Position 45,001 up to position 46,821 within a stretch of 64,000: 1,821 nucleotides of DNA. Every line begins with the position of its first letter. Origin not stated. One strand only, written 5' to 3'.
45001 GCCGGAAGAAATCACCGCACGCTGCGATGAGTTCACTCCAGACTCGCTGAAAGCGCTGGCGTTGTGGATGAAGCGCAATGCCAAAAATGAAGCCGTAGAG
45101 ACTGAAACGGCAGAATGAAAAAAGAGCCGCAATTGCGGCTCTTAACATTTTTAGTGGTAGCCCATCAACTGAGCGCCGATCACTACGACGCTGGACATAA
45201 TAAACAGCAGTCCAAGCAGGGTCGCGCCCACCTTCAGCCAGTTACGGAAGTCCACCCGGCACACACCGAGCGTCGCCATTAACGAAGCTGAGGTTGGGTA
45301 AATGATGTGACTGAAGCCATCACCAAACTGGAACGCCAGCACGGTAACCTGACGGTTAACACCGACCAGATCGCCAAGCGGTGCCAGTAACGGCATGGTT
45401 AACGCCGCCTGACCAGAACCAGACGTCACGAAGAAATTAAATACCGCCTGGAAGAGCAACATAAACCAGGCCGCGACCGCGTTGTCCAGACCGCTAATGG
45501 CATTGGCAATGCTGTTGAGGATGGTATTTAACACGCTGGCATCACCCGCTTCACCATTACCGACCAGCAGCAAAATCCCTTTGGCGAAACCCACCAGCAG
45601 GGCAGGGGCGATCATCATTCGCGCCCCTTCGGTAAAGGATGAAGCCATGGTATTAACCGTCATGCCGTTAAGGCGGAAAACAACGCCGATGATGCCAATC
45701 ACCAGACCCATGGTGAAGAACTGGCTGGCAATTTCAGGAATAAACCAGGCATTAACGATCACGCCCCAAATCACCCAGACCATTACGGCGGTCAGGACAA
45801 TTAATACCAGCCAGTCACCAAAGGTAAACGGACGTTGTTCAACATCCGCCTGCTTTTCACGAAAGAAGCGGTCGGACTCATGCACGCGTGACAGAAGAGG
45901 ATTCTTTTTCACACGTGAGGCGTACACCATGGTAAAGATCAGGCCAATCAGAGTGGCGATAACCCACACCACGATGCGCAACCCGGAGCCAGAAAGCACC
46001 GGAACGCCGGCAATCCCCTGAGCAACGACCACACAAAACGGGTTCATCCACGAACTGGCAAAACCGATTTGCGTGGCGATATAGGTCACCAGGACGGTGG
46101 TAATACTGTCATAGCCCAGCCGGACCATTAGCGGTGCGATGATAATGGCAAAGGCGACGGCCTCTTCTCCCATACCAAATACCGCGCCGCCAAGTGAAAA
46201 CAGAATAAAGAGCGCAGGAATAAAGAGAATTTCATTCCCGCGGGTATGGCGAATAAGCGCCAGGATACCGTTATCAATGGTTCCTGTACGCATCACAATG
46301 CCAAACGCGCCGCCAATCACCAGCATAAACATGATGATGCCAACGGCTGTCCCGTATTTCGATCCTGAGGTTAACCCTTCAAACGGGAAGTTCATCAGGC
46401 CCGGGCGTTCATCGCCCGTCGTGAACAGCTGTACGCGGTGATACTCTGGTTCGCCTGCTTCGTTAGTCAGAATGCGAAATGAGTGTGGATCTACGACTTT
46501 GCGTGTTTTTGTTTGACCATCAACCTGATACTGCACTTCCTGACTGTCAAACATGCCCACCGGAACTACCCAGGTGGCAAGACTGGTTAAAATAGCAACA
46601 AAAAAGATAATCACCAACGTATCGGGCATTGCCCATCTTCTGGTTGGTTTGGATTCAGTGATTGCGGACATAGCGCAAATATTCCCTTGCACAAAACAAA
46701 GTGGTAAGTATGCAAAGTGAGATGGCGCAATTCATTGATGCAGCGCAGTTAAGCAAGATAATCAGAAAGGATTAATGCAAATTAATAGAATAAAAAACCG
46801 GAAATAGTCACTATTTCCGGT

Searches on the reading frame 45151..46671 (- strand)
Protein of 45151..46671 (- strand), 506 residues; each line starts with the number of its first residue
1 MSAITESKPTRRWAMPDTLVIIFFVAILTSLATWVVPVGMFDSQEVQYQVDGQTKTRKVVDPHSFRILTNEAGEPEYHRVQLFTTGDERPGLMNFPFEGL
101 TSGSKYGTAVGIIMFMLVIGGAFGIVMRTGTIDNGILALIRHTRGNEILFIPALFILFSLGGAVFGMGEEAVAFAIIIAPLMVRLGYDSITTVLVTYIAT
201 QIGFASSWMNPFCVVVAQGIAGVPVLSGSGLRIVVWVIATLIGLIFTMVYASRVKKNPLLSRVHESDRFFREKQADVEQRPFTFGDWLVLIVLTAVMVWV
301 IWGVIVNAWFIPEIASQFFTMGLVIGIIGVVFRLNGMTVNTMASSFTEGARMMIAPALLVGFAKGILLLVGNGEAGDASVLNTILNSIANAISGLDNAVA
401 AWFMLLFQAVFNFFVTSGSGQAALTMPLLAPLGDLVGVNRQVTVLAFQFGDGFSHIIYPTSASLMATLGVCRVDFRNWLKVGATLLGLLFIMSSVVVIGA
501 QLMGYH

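Call 4: search_protein_families(library=pfam, proteins=[window:45151-46671:-], max_evalue=0.01)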
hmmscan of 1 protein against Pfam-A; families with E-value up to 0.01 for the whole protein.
window:45151-46671:- (506 aa): 2 families
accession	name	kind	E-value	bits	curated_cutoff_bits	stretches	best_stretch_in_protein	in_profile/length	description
PF03606.21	DcuC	-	2.8e-161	537.6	23.1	1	15-501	1-460/461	C4-dicarboxylate anaerobic carrier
PF02667.20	SCFA_trans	-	0.0014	18.2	27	1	316-498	268-448/453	Short chain fatty acid transporter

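Call 5: search_protein_families(library=ncbifam, proteins=[window:45151-46671:-], max_evalue=0.01)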
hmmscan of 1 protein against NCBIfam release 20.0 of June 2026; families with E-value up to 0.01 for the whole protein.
window:45151-46671:- (506 aa): 2 families
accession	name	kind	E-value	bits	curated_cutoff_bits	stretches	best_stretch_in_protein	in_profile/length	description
NF008611.1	PRK11588.1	equivalog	7.5e-253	839.6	500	1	15-506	1-492/492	putative basic amino acid antiporter YfcC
TIGR00366.1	TIGR00366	hypoth_equivalog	0.002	17.4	575.75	1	306-470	263-420/438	TIGR00366 family protein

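Call 10: search_solved_structures(query=window:45151-46671:-, max_evalue=1)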
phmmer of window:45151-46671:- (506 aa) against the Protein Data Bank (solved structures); distinct sequences matched with E-value up to 1: 0.

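Call 19: find_homologous_proteins(query=window:45151-46671:-, max_evalue=0.00001)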
Query window:45151-46671:- (506 aa): 5846 proteins with E <= 0.00001 among 8000 candidates; the best 120 are listed.
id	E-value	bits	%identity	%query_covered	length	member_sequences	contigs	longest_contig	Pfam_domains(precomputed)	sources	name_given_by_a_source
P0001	0.0e+0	1123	95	100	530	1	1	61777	PF03606.22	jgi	-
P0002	0.0e+0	1096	100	100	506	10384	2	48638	PF03606.22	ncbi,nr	ncbi:putative basic amino acid antiporter YfcC [Escherichia coli]|nr:putative basic amino acid antip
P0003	0.0e+0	1038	93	100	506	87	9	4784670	PF03606.22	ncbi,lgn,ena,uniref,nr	ncbi:putative basic amino acid antiporter YfcC [Citrobacter portucalensis]|uniref:putative basic ami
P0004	0.0e+0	1034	92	100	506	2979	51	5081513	PF03606.22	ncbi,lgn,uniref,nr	ncbi:putative basic amino acid antiporter YfcC [Salmonella enterica subsp. salamae]|uniref:Putative 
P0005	0.0e+0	1033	93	100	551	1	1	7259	PF03606.22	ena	-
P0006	0.0e+0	1030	90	100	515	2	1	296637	PF03606.22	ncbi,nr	ncbi:putative basic amino acid antiporter YfcC [Salmonella enterica subsp. enterica]|nr:putative bas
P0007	0.0e+0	1017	92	100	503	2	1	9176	PF03606.22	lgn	-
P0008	0.0e+0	1016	91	100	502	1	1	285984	PF03606.22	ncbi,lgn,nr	ncbi:putative basic amino acid antiporter YfcC [Salmonella enterica]|nr:putative basic amino acid an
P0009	0.0e+0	1013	91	100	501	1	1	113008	PF03606.22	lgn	-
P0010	0.0e+0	1012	91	100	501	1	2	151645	PF03606.22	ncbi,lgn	ncbi:TPA: putative basic amino acid antiporter YfcC [Salmonella enterica subsp. enterica serovar Ade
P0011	0.0e+0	1011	99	92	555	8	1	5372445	PF03606.22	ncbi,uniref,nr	ncbi:putative C4-dicarboxylate anaerobic transporter [Escherichia coli]|uniref:Putative C4-dicarboxy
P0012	0.0e+0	1010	91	100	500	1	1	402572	PF03606.22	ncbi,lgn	ncbi:putative basic amino acid antiporter YfcC [Salmonella enterica]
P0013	0.0e+0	1010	91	100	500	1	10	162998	PF03606.22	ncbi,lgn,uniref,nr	ncbi:putative basic amino acid antiporter YfcC [Salmonella enterica]|uniref:putative basic amino aci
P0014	0.0e+0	1009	94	100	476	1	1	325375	PF03606.22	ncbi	ncbi:putative basic amino acid antiporter YfcC [Escherichia coli]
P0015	7.8e-298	1006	90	100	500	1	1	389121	PF03606.22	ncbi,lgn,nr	ncbi:putative basic amino acid antiporter YfcC [Salmonella enterica subsp. enterica serovar Muenster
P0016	2.4e-297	1004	90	100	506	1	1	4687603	PF03606.22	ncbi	ncbi:putative basic amino acid antiporter YfcC [Salmonella enterica subsp. enterica serovar Infantis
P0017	5.6e-295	997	97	93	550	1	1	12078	PF03606.22,PF05689.19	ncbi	-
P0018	7.3e-294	993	94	97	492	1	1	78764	PF03806.20,PF03606.22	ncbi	-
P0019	8.6e-294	993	92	95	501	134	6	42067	PF03606.22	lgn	-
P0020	3.2e-293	991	90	100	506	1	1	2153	PF03606.22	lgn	-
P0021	5.8e-292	987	95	97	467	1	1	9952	PF03806.20,PF03606.22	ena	-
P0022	2.1e-290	981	92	100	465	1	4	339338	PF03606.22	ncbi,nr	ncbi:putative basic amino acid antiporter YfcC [Escherichia coli]|nr:putative basic amino acid antip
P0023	2.5e-290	981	92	100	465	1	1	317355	PF03606.22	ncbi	ncbi:TPA: putative basic amino acid antiporter YfcC [Escherichia coli]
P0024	3.8e-290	981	92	100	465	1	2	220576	PF03606.22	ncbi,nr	ncbi:TPA: putative basic amino acid antiporter YfcC [Escherichia coli]|nr:putative basic amino acid 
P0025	4.6e-290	980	95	97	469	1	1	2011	PF03606.22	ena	-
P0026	6.6e-290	980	92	100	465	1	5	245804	PF03606.22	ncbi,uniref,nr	ncbi:hypothetical protein AML55_04955 [Escherichia coli]|uniref:putative basic amino acid antiporter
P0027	8.7e-290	979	92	100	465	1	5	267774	PF03606.22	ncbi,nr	ncbi:putative basic amino acid antiporter YfcC [Escherichia coli]|nr:putative basic amino acid antip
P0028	1.2e-289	979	92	100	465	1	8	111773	PF03606.22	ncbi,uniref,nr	ncbi:putative basic amino acid antiporter YfcC [Shigella flexneri]|uniref:putative basic amino acid 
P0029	1.3e-289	979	92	100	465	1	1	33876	PF03606.22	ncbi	ncbi:putative basic amino acid antiporter YfcC [Escherichia coli]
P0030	1.7e-288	975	94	97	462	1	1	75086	PF03606.22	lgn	-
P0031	2.6e-288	975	94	97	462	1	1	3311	PF03606.22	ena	-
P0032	9.9e-285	963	88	100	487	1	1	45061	PF03606.22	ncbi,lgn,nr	ncbi:TPA_asm: putative basic amino acid antiporter YfcC [Salmonella enterica subsp. enterica serovar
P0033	2.6e-280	948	92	97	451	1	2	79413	PF03606.22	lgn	-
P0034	3.1e-280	948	91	97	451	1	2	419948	PF03606.22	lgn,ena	-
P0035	4.7e-280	947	91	97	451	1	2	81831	PF03806.20,PF03606.22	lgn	-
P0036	8.1e-280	947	91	97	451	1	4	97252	PF03606.22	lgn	-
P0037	1.1e-279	946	91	97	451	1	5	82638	PF03606.22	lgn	-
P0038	1.3e-279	946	91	97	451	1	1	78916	PF03606.22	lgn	-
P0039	1.5e-279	946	91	97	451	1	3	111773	PF03606.22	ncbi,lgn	-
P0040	1.6e-279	946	91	97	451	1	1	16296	PF03606.22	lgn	-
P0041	8.0e-279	943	92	97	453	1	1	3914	PF03806.20,PF03606.22,PF02667.21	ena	-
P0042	2.7e-274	928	89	97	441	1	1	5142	PF03606.22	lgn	-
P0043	2.7e-274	928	100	48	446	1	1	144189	PF03806.20,PF03606.22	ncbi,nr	ncbi:putative basic amino acid antiporter YfcC [Escherichia coli]|nr:putative basic amino acid antip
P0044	4.6e-274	928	85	100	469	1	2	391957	PF03806.20,PF03606.22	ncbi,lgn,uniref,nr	ncbi:putative basic amino acid antiporter YfcC [Salmonella enterica subsp. enterica serovar Anatum]|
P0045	7.6e-273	924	84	100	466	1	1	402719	PF03606.22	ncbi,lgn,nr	ncbi:putative basic amino acid antiporter YfcC [Salmonella enterica]|nr:putative basic amino acid an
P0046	2.0e-268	909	92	92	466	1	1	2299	PF03606.22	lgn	-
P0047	4.4e-268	908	89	95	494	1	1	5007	PF03606.22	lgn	-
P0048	1.2e-267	906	89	95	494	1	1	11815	PF03606.22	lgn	-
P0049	1.5e-264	896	100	46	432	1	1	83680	PF03806.20,PF03606.22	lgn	-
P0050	9.4e-260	880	100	61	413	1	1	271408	PF03806.20,PF03606.22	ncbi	ncbi:putative basic amino acid antiporter YfcC [Escherichia coli]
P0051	1.0e-254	864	90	87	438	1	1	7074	PF03606.22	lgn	-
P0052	8.7e-252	854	89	84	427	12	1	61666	PF03606.22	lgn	-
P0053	2.0e-249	846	100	59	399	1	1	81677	PF03806.20,PF03606.22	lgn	-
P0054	5.8e-248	842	78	97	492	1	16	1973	PF03606.22,PF02667.21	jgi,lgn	jgi:Predicted membrane protein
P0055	9.4e-248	841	75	100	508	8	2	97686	PF03606.22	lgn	-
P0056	3.5e-247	839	75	100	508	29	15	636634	PF03606.22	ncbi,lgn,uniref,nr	ncbi:putative basic amino acid antiporter YfcC [Citrobacter sedlakii]|uniref:Basic amino acid antipo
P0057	5.4e-246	835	99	78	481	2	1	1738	PF03606.22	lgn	-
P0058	1.4e-245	834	75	100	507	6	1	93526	PF03606.22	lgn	-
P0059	2.3e-245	833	75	100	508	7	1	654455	PF03606.22,PF02667.21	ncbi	-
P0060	2.8e-245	833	90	61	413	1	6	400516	PF03806.20,PF03606.22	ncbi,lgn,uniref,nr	ncbi:TPA: putative basic amino acid antiporter YfcC [Salmonella enterica]|uniref:basic amino acid an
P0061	2.0e-231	787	89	55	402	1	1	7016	PF03606.22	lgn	-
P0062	3.3e-218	743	85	78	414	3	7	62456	PF03606.22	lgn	-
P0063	4.2e-217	740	87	82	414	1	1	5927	PF03606.22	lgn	-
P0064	1.4e-215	735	91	71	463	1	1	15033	PF03977.19,PF03606.22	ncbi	-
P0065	2.0e-215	734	97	69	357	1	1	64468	PF03606.22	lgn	-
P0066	1.4e-214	731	66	99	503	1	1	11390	PF03606.22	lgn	-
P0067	2.8e-214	730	67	99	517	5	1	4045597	PF03606.22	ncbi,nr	ncbi:C4-dicarboxylate anaerobic carrier [Pragia fontium]|nr:C4-dicarboxylate anaerobic carrier [Prag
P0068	6.7e-214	729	87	77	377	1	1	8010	PF03606.22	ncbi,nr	ncbi:MAG: putative basic amino acid antiporter YfcC, partial [Citrobacter freundii]|nr:putative basi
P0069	1.1e-213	728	66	100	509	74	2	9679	PF03606.22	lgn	-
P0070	1.1e-211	722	66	98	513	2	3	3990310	PF03606.22,PF02667.21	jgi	jgi:uncharacterized ion transporter superfamily protein YfcC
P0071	2.9e-211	720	66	99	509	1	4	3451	PF03806.20,PF03606.22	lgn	-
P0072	4.2e-211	720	65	100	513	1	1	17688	PF03606.22,PF02667.21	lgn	-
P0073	1.3e-210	718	65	99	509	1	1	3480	PF03806.20,PF03606.22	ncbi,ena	-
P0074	8.2e-210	716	65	98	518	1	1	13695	PF03606.22,PF02667.21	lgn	-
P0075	3.4e-209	714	67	98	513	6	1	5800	PF03606.22,PF02667.21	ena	-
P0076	7.2e-209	713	66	100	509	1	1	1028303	PF03606.22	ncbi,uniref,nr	ncbi:hypothetical protein EOPP23_08855 [Endozoicomonas sp. OPT23]|uniref:putative basic amino acid a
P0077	1.0e-208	712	66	97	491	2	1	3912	PF03606.22,PF02667.21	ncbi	ncbi:MAG: putative basic amino acid antiporter YfcC [Plesiomonas sp.]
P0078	1.1e-207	709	66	97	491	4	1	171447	PF03806.20,PF03606.22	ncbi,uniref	ncbi:putative basic amino acid antiporter YfcC [Plesiomonas sp.]|uniref:putative basic amino acid an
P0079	1.2e-207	708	66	98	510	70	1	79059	PF03606.22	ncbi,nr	ncbi:putative basic amino acid antiporter YfcC [Vibrio mediterranei]|nr:putative basic amino acid an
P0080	1.6e-207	708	66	97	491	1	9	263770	PF03806.20,PF03606.22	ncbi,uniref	ncbi:MAG: putative basic amino acid antiporter YfcC [Plesiomonas sp.]|uniref:putative basic amino ac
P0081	2.3e-207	708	64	100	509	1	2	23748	PF03806.20,PF03606.22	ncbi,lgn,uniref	ncbi:MAG: putative basic amino acid antiporter YfcC [Endozoicomonas sp.]|uniref:putative basic amino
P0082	9.1e-207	706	66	100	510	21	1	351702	PF03606.22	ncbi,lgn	-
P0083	1.1e-206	705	64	99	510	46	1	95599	PF03606.22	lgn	-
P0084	1.7e-206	705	63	100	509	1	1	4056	PF03606.22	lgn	-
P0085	2.4e-206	704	64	99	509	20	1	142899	PF03606.22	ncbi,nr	ncbi:putative basic amino acid antiporter YfcC [Enterovibrio baiacu]|nr:putative basic amino acid an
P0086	2.5e-206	704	65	99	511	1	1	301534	PF03606.22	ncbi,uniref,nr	ncbi:putative basic amino acid antiporter YfcC [Vibrio sp. SM6]|uniref:Putative basic amino acid ant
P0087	2.8e-206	704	66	98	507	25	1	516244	PF03606.22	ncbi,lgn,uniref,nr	ncbi:putative basic amino acid antiporter YfcC [Photobacterium sanctipauli]|uniref:Putative basic am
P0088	7.5e-206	703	64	100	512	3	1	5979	PF03806.20,PF03606.22,PF02667.21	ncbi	ncbi:MAG: putative basic amino acid antiporter YfcC [Shewanella sp.]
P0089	1.1e-205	702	64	99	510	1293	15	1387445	PF03606.22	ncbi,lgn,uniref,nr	ncbi:putative basic amino acid antiporter YfcC [Vibrio parahaemolyticus]|uniref:putative basic amino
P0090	1.3e-205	702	66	94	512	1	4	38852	PF03606.22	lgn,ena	-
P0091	2.1e-205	701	66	93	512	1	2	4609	PF03606.22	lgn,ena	-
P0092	2.2e-205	701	64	100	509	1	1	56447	PF03806.20,PF03606.22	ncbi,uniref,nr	ncbi:putative basic amino acid antiporter YfcC [Endozoicomonas arenosclerae]|uniref:putative basic a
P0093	4.2e-205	700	65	98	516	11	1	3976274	PF03606.22,PF02667.21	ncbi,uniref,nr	ncbi:C4-dicarboxylate anaerobic carrier [Leminorella richardii]|uniref:C4-dicarboxylate anaerobic ca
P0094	4.3e-205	700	64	99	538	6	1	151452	PF03606.22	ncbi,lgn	-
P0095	1.4e-204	698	65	99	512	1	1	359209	PF03806.20,PF03606.22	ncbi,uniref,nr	ncbi:putative basic amino acid antiporter YfcC [Ferrimonas balearica]|uniref:putative basic amino ac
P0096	2.2e-204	698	63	100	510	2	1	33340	PF03606.22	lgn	-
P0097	3.5e-204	697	65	98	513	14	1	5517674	PF03606.22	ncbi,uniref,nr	ncbi:C4-dicarboxylate anaerobic carrier [Shewanella sediminis HAW-EB3]|uniref:C4-dicarboxylate anaer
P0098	4.7e-204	697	64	100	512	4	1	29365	PF03606.22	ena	-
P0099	6.4e-204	696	64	99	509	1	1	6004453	PF03606.22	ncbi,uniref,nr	ncbi:putative basic amino acid antiporter YfcC [Endozoicomonas sp. 4G]|uniref:putative basic amino a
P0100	6.8e-204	696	64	100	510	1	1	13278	PF03806.20,PF03606.22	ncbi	-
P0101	5.6e-203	693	65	98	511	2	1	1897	PF03806.20,PF03606.22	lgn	-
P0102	8.8e-203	692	66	92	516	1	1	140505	PF03806.20,PF03606.22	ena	-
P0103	8.9e-203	692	66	92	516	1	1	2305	PF03606.22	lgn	-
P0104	8.9e-203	692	63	100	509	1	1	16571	PF03806.20,PF03606.22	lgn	-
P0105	1.7e-202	692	65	97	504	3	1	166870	PF03606.22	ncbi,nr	ncbi:putative basic amino acid antiporter YfcC [Shewanella sp. A25]|nr:putative basic amino acid ant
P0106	2.4e-202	691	65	93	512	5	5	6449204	PF03606.22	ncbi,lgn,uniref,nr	ncbi:putative basic amino acid antiporter YfcC [Shewanella psychropiezotolerans]|uniref:Basic amino 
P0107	3.3e-202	691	66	92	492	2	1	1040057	PF03806.20,PF03606.22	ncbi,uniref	ncbi:putative basic amino acid antiporter YfcC [Vibrio sp. SS-MA-C1-2]|uniref:putative basic amino a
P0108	3.6e-202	690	66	92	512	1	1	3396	PF03606.22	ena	-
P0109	3.7e-202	690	65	92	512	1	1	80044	PF03606.22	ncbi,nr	ncbi:putative basic amino acid antiporter YfcC [Shewanella benthica]|nr:putative basic amino acid an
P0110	4.2e-202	690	63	99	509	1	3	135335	PF03806.20,PF03606.22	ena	-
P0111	4.7e-202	690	64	99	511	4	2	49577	PF03606.22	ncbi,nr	ncbi:MAG: putative basic amino acid antiporter YfcC [Shewanella sp.]|nr:putative basic amino acid an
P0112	5.5e-202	690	65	98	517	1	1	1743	PF03606.22,PF02667.21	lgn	-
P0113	6.7e-202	690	64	99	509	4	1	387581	PF03606.22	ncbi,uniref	ncbi:putative basic amino acid antiporter YfcC [Enterovibrio paralichthyis]|uniref:putative basic am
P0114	8.6e-202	689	65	98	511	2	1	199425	PF03606.22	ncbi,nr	ncbi:putative basic amino acid antiporter YfcC [Marinobacter hydrocarbonoclasticus]|nr:putative basi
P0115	9.7e-202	689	65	97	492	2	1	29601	PF03606.22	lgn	-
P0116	1.1e-201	689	66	92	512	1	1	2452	PF03806.20,PF03606.22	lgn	-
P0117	1.1e-201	689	64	100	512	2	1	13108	PF03606.22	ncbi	-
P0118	1.1e-201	689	65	92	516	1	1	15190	PF03606.22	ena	-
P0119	1.4e-201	689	62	100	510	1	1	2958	PF03606.22,PF02667.21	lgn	-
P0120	1.6e-201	688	66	92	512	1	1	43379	PF03806.20,PF03606.22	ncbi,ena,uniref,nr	ncbi:putative basic amino acid antiporter YfcC [Shewanella sp.]|uniref:putative basic amino acid ant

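Call 30: find_encoding_contigs(protein=P0004, flank=5000, max_places=2)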
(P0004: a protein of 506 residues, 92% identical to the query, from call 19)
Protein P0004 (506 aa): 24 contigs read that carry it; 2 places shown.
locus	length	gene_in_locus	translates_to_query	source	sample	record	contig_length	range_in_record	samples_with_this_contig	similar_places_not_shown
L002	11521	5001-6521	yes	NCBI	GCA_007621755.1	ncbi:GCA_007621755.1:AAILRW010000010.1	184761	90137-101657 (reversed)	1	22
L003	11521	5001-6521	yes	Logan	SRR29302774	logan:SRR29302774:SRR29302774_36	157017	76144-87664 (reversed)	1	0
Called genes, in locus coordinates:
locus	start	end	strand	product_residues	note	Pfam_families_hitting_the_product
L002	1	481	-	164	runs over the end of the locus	PF03887:YfbU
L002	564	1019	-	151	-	PF04217:DUF412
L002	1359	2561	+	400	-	PF00871:Acetate_kinase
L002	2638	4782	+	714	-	PF13500:AAA_26, PF07085:DRTGG, PF01515:PTA_PTB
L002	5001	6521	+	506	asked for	PF03606:DcuC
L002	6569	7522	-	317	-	PF02779:Transket_pyr, PF02780:Transketolase_C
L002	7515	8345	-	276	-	PF00456:Transketolase_N, PF13292:DXP_synthase_N, PF00676:E1_dh (weak)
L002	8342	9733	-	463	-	PF03611:EIIC-GAT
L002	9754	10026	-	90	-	PF02302:PTS_IIB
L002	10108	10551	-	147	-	PF00359:PTS_EIIA_2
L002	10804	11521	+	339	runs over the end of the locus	PF00356:LacI, PF00532:Peripla_BP_1, PF13377:Peripla_BP_3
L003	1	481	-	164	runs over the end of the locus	PF03887:YfbU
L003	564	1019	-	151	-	PF04217:DUF412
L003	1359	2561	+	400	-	PF00871:Acetate_kinase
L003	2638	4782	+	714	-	PF13500:AAA_26, PF07085:DRTGG, PF01515:PTA_PTB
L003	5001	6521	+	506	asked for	PF03606:DcuC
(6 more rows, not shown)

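Call 31: find_encoding_contigs(protein=P0056, flank=6000, max_places=3)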
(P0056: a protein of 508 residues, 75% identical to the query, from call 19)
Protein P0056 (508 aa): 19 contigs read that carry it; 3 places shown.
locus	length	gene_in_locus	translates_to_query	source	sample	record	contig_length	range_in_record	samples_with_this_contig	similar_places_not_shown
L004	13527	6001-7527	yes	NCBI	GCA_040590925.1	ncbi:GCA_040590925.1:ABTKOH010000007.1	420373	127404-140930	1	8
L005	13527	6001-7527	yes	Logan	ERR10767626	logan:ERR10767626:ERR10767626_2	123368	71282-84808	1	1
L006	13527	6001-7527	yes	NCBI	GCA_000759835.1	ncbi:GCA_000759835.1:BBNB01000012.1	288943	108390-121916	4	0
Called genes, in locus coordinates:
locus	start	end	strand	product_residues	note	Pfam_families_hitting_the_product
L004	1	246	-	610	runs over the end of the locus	PF03600:CitMHS, PF02080:TrkA_C, PF06808:DctM, PF00939:Na_sulph_symp, PF03600:CitMHS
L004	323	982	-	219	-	PF00702:Hydrolase, PF12710:HAD, PF13419:HAD_2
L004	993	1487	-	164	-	PF03887:YfbU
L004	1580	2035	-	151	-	PF04217:DUF412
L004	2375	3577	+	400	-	PF00871:Acetate_kinase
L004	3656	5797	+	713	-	PF13500:AAA_26, PF07085:DRTGG, PF01515:PTA_PTB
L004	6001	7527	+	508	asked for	PF03606:DcuC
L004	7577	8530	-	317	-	PF02779:Transket_pyr, PF02780:Transketolase_C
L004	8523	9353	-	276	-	PF00456:Transketolase_N, PF13292:DXP_synthase_N, PF00676:E1_dh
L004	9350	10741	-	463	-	PF03611:EIIC-GAT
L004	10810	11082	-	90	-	PF02302:PTS_IIB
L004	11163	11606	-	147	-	PF00359:PTS_EIIA_2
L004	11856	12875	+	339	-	PF00356:LacI, PF00532:Peripla_BP_1, PF13377:Peripla_BP_3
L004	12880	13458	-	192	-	PF00293:NUDIX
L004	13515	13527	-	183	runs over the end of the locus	PF00149:Metallophos, PF12850:Metallophos_2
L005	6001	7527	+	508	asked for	PF03606:DcuC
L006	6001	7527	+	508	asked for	PF03606:DcuC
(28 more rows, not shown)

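Call 32: find_encoding_contigs(protein=P0089, flank=6000, max_places=2)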
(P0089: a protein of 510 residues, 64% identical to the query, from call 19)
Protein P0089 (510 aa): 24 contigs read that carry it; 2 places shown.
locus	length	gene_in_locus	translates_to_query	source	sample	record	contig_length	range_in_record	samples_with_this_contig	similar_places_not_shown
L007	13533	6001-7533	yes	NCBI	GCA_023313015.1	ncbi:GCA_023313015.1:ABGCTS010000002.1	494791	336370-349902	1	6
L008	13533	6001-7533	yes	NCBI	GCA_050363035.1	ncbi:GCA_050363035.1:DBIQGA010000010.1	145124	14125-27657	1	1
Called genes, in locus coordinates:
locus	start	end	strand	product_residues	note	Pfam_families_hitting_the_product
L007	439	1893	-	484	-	PF05762:VWA_CoxE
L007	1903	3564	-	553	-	PF20030:bpMoxR, PF07728:AAA_5, PF17868:AAA_lid_8, PF20265:LARA_dom, PF12592:ATPase_RavA_C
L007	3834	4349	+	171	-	PF00293:NUDIX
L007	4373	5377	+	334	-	PF00155:Aminotran_1_2, PF01212:Beta_elim_lyase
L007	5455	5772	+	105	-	PF00034:Cytochrom_C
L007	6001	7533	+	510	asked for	PF03606:DcuC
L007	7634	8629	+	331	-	PF24827:AstE_AspA_cat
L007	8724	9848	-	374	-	PF07690:MFS_1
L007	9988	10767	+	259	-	PF02311:AraC_binding, PF00165:HTH_AraC (faint), PF12833:HTH_18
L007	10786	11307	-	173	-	PF08212:Lipocalin_2, PF00061:Lipocalin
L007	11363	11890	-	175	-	PF00300:His_Phos_1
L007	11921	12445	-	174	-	PF13238:AAA_18 (weak), PF13671:AAA_33 (faint)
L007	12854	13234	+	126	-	PF00031:Cystatin (weak)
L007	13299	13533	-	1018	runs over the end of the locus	PF02463:SMC_N (faint), PF13476:AAA_23, PF13555:AAA_29 (weak), PF13558:SbcC_Walker_B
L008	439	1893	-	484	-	PF05762:VWA_CoxE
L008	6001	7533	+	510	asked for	PF03606:DcuC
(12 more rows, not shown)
